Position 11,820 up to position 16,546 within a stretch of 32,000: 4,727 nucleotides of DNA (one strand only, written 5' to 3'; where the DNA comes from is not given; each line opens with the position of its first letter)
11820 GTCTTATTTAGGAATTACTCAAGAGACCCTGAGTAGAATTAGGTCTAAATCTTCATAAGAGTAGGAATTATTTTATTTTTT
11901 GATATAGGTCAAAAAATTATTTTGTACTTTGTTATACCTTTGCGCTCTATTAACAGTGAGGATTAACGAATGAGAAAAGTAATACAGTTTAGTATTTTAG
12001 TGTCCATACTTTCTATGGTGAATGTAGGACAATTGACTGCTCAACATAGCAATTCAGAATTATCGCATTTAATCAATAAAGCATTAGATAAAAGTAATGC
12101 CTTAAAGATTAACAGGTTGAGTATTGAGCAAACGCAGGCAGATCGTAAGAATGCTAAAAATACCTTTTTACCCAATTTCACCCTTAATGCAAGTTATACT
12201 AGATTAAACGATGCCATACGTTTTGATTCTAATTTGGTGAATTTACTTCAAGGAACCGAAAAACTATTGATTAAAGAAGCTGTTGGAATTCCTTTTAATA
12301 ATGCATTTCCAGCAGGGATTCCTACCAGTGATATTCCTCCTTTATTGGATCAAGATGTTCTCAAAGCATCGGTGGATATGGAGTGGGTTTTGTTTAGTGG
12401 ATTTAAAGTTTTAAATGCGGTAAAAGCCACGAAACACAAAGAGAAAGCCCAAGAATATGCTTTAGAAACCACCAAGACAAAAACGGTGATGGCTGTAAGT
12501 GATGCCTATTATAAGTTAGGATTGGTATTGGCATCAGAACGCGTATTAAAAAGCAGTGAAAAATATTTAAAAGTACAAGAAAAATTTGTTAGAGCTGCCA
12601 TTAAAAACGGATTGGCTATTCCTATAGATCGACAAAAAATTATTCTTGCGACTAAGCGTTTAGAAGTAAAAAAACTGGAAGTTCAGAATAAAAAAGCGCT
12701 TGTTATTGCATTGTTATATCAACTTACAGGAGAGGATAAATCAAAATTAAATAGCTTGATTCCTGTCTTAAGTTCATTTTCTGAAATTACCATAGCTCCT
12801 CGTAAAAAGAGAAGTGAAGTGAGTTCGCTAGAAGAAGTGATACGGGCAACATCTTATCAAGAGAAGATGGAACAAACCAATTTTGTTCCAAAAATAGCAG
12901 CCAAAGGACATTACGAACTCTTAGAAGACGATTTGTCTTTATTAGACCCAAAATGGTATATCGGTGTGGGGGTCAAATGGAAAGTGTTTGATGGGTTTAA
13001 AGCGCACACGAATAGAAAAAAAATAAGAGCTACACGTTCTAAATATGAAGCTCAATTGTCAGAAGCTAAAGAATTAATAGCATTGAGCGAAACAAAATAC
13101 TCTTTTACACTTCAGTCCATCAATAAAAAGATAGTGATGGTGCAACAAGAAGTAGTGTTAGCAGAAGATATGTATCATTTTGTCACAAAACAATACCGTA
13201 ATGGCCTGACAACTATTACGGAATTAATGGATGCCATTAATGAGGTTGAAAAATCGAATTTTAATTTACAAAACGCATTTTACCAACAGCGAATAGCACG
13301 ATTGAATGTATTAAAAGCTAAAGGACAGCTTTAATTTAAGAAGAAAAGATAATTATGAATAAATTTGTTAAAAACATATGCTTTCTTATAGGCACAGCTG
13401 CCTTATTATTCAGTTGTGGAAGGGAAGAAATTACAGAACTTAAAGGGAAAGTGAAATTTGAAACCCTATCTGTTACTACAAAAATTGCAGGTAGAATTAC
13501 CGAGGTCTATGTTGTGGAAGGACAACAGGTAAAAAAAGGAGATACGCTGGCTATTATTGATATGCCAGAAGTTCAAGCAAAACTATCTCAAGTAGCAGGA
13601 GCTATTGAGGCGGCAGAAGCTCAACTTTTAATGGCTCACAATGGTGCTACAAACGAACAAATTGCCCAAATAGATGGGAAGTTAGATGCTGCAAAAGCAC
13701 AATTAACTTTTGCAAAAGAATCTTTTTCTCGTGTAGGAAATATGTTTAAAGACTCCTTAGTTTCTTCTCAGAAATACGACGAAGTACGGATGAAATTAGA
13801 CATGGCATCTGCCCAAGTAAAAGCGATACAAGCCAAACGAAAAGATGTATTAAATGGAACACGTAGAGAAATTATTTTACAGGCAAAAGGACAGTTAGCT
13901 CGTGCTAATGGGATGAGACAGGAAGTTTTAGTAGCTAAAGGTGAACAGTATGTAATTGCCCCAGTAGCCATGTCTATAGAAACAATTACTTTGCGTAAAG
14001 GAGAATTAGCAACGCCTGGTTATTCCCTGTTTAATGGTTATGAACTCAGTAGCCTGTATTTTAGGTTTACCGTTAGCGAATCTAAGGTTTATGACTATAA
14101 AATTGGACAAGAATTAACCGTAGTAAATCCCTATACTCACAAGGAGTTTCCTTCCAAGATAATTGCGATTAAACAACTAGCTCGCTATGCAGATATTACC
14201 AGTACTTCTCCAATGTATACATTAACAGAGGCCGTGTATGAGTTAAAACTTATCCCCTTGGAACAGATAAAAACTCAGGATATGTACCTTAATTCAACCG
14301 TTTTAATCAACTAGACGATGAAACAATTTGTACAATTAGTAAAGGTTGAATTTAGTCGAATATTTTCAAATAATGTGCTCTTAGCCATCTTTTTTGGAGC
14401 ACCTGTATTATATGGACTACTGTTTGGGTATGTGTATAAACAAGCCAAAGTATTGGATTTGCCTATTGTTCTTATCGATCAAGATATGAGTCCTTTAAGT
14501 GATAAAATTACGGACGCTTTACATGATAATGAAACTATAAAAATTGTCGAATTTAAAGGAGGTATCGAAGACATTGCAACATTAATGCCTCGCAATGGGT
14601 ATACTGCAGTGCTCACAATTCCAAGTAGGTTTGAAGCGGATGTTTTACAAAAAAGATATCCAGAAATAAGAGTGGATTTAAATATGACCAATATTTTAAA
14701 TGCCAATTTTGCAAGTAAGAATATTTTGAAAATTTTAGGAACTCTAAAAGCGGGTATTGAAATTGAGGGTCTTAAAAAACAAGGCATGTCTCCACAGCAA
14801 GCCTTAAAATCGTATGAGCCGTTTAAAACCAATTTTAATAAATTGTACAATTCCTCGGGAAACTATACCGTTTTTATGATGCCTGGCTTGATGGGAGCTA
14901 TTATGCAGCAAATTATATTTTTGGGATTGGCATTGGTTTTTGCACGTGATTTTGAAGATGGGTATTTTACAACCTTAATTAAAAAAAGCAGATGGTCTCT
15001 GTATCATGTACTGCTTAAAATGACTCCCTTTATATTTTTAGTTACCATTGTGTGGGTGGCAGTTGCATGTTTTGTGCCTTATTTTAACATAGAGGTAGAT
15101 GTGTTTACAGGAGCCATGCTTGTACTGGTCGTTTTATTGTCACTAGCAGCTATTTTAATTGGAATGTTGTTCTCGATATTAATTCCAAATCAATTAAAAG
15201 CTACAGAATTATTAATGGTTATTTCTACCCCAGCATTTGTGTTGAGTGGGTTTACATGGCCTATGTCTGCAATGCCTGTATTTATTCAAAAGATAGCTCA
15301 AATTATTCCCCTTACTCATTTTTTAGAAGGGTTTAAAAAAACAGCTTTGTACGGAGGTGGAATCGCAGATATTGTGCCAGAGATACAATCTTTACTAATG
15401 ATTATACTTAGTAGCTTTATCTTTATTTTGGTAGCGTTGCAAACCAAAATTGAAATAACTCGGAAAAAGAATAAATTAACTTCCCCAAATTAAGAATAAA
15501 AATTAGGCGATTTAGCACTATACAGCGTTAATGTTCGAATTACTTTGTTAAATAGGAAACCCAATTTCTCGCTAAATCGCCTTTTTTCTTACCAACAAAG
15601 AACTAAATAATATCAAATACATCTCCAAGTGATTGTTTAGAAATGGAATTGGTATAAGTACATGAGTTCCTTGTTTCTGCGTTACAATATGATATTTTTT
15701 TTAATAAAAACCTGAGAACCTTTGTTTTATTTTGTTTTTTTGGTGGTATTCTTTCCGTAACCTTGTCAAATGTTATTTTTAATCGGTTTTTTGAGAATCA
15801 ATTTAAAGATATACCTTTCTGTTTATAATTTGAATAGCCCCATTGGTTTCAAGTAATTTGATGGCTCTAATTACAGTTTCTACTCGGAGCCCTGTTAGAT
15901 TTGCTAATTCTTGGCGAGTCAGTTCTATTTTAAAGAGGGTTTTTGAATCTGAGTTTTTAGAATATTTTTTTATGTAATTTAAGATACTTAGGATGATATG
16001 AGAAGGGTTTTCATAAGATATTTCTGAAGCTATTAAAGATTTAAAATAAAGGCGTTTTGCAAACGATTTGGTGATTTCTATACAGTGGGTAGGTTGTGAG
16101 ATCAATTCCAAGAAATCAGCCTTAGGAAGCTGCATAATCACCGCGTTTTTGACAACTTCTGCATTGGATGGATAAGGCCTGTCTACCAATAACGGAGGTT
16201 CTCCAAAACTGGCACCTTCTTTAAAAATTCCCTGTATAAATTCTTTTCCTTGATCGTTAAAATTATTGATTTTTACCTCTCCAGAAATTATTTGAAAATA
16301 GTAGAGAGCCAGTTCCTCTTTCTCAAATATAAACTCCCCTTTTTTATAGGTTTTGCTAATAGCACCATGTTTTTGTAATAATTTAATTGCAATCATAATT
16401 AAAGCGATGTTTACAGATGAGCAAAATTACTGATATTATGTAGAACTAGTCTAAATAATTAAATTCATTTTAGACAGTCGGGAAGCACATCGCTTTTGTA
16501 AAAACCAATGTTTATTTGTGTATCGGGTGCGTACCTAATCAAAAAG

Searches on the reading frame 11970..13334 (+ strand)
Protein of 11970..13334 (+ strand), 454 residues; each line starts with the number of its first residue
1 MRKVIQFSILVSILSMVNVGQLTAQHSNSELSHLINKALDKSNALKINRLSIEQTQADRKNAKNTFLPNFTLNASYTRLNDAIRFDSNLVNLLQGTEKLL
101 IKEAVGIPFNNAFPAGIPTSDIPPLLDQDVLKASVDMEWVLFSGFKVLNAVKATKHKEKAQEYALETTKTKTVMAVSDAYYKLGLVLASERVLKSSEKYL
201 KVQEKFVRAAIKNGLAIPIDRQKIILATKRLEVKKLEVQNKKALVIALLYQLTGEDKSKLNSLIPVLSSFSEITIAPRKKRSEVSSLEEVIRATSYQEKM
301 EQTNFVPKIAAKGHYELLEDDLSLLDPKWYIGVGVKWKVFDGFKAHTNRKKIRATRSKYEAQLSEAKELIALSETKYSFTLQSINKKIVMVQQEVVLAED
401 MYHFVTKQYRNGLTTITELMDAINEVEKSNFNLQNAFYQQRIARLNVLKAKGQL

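Call 9: search_protein_families(library=pfam, proteins=[window:11970-13334:+], max_evalue=0.01)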
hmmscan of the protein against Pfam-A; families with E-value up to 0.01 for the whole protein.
window:11970-13334:+ (454 aa): 1 family
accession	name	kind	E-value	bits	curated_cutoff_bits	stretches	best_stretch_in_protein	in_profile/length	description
PF02321.23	OEP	-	3.6e-33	115.4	22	2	31-254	1-187/187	Outer membrane efflux protein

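Call 71: list_cluster_members(proteins=[window:11970-13334:+, window:6845-9208:-, window:20544-22535:+, window:22566-23396:+, window:19051-19893:+])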
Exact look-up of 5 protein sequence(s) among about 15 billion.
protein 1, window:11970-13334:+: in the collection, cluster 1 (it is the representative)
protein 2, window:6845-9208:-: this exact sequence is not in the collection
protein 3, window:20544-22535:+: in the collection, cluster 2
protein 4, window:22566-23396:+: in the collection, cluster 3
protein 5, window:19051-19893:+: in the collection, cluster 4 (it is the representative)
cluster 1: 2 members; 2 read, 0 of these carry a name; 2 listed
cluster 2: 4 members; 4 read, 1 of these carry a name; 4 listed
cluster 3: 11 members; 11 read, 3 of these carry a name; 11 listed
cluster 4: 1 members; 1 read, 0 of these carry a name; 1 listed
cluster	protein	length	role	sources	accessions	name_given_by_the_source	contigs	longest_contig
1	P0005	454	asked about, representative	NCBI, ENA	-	-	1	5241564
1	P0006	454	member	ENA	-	-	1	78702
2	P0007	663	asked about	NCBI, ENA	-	-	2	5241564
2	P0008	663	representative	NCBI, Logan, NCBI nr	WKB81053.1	ATP-binding protein [Cellulophaga lytica]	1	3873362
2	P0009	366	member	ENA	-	-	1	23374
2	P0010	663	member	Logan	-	-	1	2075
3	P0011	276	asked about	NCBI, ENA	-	-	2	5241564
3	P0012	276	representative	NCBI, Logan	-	-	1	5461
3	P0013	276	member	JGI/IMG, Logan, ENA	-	hypothetical protein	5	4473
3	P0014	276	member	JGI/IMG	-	hypothetical protein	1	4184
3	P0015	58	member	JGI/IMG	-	hypothetical protein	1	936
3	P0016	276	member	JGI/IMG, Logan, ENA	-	-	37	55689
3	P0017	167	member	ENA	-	-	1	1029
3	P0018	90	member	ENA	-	-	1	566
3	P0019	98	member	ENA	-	-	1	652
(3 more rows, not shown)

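Call 72: find_encoding_contigs(protein=P0016, flank=6000, max_places=6)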
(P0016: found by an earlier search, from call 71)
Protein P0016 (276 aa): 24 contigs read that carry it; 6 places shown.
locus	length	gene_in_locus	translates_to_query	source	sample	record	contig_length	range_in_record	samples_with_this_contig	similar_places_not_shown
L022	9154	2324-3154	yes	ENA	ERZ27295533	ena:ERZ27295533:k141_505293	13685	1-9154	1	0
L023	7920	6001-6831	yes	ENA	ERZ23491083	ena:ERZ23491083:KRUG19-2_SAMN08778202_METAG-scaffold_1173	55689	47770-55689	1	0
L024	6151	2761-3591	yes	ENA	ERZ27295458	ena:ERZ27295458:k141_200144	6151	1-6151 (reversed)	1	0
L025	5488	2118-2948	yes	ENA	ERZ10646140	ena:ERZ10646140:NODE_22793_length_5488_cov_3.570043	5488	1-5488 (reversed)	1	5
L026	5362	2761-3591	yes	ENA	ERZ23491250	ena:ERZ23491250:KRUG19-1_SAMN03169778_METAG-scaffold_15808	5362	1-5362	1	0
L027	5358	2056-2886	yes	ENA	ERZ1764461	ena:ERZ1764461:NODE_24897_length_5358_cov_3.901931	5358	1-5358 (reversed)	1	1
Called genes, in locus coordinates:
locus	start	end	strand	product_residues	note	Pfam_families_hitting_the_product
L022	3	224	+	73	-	?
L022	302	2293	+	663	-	PF13589:HATPase_c_3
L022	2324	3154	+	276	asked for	-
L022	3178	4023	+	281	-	-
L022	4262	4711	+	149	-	-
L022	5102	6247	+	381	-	PF13784:Fic_N, PF02661:Fic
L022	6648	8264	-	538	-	PF10150:RNase_E_G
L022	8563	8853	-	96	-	PF00216:Bac_DNA_binding, PF18291:HU-HIG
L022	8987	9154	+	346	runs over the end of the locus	PF00730:HhH-GPD, PF00633:HHH (faint), PF14815:NUDIX_4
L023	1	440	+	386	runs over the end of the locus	PF00682:HMGL-like, PF22617:HCS_D2, PF22615:IPMS_D2 (faint)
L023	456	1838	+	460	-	PF00330:Aconitase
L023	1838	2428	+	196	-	PF00694:Aconitase_C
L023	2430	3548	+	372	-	PF00180:Iso_dh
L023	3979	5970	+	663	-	PF13589:HATPase_c_3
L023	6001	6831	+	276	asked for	-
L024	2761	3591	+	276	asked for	-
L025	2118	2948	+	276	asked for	-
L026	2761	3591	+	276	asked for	-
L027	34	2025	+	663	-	PF13589:HATPase_c_3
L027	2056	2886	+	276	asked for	-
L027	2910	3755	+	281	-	-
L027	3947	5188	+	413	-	PF08867:FRG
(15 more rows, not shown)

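Call 73: find_encoding_contigs(protein=P0008, flank=8000, max_places=3)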
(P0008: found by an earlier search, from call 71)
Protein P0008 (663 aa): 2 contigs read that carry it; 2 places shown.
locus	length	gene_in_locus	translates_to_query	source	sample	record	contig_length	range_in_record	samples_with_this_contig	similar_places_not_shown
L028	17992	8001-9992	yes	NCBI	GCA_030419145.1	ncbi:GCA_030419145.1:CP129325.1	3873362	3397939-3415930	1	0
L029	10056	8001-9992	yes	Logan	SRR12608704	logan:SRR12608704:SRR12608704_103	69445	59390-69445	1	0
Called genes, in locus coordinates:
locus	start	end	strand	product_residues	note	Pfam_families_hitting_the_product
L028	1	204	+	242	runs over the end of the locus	PF00072:Response_reg, PF04397:LytTR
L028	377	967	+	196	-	PF20125:DUF6515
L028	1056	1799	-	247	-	PF00487:FA_desaturase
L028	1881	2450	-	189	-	PF00027:cNMP_binding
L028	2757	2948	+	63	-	PF00313:CSD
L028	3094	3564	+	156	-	PF00383:dCMP_cyt_deam_1, PF14437:MafB19-deam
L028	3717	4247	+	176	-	PF20730:YetF_N (faint), PF04239:DUF421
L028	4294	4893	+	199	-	PF20347:DUF6642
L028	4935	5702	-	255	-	PF13566:DUF4130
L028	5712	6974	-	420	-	PF04055:Radical_SAM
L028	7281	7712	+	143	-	PF00717:Peptidase_S24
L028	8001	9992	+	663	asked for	PF13589:HATPase_c_3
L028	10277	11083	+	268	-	-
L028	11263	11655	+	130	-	PF12681:Glyoxalase_2 (weak), PF00903:Glyoxalase (weak)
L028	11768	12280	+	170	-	-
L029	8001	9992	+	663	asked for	PF13589:HATPase_c_3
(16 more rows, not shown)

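Call 96: search_protein_families(library=padloc, proteins=[L022:3178-4023:+], max_evalue=0.001)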
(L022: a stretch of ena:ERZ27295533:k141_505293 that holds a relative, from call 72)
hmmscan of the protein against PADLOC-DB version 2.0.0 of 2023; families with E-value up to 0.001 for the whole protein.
L022:3178-4023:+ (281 aa): 0 families

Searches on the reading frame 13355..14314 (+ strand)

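Call 10: search_protein_families(library=pfam, proteins=[window:13355-14314:+], max_evalue=0.01)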
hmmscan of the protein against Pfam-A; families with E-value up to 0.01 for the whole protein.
window:13355-14314:+ (319 aa): 5 families
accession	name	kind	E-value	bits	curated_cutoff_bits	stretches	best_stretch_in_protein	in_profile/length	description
PF13533.13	Biotin_lipoyl_2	-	1.6e-11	44.2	29.8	1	39-69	2-32/32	Biotin-lipoyl like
PF16576.10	HlyD_D23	-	6.2e-11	42.4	30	2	37-118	19-87/214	Barrel-sandwich domain of CusB or HlyD membrane-fusion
PF13437.12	HlyD_3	-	9.2e-06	26.8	22.2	0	42-96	4-55/106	HlyD family secretion protein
PF00358.26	PTS_EIIA_1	-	0.004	17.3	27.2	1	41-78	76-113/127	phosphoenolpyruvate-dependent sugar phosphotransferase system, EIIA 1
PF00364.28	Biotin_lipoyl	-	0.0051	17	22.1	0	45-69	13-37/73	Biotin-requiring enzyme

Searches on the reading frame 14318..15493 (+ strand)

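Call 10: search_protein_families(library=pfam, proteins=[window:14318-15493:+], max_evalue=0.01)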
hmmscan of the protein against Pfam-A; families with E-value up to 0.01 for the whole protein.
window:14318-15493:+ (391 aa): 2 families
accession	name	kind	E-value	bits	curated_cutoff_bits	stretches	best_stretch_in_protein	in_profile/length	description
PF12698.13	ABC2_membrane_3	-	9e-38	130.7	31.6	1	22-373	4-345/347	ABC-2 family transporter protein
PF01061.29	ABC2_membrane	-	2.4e-21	76.7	26.9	1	184-341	47-208/211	ABC-2 type transporter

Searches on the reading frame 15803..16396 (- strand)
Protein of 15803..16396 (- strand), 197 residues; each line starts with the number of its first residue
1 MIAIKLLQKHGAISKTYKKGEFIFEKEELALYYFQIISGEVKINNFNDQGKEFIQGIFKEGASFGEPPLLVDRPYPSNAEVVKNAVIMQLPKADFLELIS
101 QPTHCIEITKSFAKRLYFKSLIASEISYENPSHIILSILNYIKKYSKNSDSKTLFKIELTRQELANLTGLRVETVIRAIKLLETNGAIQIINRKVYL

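Call 10: search_protein_families(library=pfam, proteins=[window:15803-16396:-], max_evalue=0.01)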
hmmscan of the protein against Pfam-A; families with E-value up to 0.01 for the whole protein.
window:15803-16396:- (197 aa): 3 families
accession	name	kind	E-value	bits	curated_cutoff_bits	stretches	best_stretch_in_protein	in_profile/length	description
PF00027.35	cNMP_binding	-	3e-17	62.8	27.5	1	15-101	2-88/89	Cyclic nucleotide-binding domain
PF13545.12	HTH_Crp_2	-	7.3e-09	35.9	27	1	151-193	15-57/70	Crp-like helix-turn-helix domain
PF00325.26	Crp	-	7.2e-05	22.9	21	1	157-188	1-32/32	Bacterial regulatory proteins, crp family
